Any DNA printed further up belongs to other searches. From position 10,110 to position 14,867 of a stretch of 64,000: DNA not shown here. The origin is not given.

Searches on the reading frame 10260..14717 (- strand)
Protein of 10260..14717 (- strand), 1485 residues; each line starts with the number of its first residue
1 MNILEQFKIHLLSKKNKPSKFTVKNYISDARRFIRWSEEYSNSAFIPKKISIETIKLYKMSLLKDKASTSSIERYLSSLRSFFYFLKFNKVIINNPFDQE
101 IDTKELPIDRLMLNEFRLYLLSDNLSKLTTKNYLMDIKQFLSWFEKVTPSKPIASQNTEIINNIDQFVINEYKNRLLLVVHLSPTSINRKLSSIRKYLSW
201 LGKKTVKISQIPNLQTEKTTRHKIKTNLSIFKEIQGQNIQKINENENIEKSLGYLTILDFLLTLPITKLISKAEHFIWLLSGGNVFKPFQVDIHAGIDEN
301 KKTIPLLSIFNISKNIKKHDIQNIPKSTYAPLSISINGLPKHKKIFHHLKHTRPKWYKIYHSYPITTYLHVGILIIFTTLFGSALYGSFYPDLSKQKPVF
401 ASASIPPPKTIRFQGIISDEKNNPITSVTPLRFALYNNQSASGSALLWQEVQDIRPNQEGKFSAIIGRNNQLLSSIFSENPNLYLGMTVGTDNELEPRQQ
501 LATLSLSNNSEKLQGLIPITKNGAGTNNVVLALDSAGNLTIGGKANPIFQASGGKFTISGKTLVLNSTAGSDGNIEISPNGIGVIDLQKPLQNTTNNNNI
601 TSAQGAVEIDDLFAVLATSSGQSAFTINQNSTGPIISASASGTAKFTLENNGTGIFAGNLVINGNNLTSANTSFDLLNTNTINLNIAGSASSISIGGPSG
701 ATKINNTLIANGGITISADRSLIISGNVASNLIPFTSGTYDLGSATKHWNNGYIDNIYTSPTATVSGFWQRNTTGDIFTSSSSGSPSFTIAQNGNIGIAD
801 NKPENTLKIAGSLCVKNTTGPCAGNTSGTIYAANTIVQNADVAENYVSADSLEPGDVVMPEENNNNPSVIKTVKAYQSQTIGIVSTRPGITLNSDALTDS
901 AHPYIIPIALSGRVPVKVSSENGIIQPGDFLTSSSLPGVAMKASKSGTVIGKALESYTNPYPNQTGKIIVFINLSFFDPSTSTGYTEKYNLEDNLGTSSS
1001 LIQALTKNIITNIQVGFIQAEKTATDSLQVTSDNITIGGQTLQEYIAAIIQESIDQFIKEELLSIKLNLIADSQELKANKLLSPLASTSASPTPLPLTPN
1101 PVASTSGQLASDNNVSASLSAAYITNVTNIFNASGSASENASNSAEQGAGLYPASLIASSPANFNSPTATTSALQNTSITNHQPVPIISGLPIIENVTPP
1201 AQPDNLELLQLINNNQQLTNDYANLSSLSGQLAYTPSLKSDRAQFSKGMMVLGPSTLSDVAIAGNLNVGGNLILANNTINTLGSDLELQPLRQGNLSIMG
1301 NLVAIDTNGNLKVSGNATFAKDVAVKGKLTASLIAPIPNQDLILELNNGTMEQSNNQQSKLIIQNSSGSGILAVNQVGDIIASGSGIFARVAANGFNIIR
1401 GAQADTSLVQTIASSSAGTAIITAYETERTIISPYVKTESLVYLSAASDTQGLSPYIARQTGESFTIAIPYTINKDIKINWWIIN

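Call 17: search_protein_families(library=pfam, proteins=[window:10260-14717:-])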
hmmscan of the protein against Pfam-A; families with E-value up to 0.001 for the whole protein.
window:10260-14717:- (1485 aa): 2 families
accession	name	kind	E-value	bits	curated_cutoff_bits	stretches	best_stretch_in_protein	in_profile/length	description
PF02899.23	Phage_int_SAM_1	-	8.4e-15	55.3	22.3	2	114-201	2-79/83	Phage integrase, N-terminal SAM-like domain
PF13495.12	Phage_int_SAM_4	-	1.3e-10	41.9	27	2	113-206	2-83/85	Phage integrase, N-terminal SAM-like domain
